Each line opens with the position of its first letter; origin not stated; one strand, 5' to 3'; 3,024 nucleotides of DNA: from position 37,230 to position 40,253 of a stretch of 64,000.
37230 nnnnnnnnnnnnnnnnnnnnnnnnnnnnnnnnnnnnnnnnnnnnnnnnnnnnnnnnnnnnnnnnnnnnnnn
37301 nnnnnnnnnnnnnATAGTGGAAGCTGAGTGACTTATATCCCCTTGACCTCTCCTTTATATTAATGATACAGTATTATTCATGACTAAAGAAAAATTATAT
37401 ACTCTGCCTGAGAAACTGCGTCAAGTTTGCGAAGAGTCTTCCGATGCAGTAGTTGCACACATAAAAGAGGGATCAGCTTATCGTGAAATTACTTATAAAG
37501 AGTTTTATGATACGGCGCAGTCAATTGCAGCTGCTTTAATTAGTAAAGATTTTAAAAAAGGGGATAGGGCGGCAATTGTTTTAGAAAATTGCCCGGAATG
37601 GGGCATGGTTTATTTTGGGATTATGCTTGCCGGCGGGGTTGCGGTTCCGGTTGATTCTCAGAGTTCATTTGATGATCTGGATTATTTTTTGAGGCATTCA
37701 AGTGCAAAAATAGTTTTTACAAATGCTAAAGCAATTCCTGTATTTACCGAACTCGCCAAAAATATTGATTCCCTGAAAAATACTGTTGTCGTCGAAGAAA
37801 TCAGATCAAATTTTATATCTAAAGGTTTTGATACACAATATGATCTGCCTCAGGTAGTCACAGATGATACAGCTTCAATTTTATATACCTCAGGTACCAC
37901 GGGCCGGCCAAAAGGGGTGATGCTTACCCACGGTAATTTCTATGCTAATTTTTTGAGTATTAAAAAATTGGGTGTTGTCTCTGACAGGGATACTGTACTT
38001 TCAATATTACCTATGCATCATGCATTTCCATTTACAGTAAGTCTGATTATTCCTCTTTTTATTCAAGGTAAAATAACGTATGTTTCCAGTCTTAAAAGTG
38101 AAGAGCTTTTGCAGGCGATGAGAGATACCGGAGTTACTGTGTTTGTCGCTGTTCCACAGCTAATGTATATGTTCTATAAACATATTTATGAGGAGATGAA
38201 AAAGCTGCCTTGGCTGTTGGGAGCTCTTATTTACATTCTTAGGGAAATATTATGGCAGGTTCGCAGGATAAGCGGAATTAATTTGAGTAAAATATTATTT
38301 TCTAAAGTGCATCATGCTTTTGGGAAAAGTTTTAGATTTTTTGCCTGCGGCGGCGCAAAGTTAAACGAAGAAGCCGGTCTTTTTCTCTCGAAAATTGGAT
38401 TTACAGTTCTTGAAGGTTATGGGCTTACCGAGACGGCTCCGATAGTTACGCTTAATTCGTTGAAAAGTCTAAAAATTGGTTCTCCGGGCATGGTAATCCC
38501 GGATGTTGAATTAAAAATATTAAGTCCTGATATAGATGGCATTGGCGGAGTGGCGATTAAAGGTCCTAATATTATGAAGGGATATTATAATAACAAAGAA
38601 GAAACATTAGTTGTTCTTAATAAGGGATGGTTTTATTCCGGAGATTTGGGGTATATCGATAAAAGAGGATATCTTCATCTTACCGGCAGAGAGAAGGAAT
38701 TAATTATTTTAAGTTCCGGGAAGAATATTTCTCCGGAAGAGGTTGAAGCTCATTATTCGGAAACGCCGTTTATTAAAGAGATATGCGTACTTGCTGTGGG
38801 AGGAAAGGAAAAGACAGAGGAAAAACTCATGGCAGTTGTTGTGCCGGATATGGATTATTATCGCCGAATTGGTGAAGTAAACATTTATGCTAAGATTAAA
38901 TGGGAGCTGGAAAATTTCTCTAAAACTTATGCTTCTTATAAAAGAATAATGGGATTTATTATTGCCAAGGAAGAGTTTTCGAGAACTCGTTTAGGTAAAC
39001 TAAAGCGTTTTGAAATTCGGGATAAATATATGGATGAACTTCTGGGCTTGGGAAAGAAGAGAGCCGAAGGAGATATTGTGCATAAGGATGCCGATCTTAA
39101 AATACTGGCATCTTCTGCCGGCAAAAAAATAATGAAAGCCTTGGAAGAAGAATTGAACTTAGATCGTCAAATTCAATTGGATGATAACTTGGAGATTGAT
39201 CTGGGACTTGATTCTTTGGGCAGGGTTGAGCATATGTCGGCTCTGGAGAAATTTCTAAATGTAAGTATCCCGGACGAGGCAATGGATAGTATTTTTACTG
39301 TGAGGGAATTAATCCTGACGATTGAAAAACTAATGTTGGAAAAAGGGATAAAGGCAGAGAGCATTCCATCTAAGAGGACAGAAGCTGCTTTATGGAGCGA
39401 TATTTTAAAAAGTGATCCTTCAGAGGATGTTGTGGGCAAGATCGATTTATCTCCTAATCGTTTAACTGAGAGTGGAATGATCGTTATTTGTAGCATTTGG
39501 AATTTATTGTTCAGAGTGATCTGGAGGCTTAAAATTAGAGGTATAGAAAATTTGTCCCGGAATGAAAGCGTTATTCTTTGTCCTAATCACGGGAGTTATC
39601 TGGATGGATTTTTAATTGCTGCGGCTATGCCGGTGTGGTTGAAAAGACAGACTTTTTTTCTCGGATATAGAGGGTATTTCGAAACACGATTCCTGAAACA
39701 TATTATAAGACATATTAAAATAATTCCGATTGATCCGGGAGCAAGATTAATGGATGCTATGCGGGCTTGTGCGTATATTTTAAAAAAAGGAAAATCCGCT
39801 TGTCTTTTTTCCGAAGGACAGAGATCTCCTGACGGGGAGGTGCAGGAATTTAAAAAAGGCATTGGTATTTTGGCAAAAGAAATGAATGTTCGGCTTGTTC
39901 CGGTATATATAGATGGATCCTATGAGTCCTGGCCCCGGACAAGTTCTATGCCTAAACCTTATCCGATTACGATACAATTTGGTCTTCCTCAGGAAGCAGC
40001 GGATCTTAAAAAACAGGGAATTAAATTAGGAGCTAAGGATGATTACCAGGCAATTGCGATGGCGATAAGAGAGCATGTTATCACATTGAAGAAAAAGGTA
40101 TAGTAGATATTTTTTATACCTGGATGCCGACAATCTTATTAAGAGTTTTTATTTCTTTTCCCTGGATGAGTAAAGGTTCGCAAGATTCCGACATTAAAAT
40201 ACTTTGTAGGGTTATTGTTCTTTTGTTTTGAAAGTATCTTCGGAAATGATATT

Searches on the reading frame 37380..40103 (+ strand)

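Call 23: search_protein_families(library=pfam, proteins=[window:37380-40103:+], max_evalue=0.00001)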
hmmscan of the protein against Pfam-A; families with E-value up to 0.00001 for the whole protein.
window:37380-40103:+ (907 aa): 3 families
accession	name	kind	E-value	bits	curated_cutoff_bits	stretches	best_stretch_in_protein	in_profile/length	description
PF00501.34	AMP-binding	-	1.8e-77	261.2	29.9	1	18-403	6-384/384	AMP-binding enzyme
PF01553.26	Acyltransferase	-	2.2e-22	79.7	23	1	716-844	1-131/132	Acyltransferase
PF00550.31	PP-binding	-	4.9e-09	36.8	20.8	1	583-645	2-64/67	Phosphopantetheine attachment site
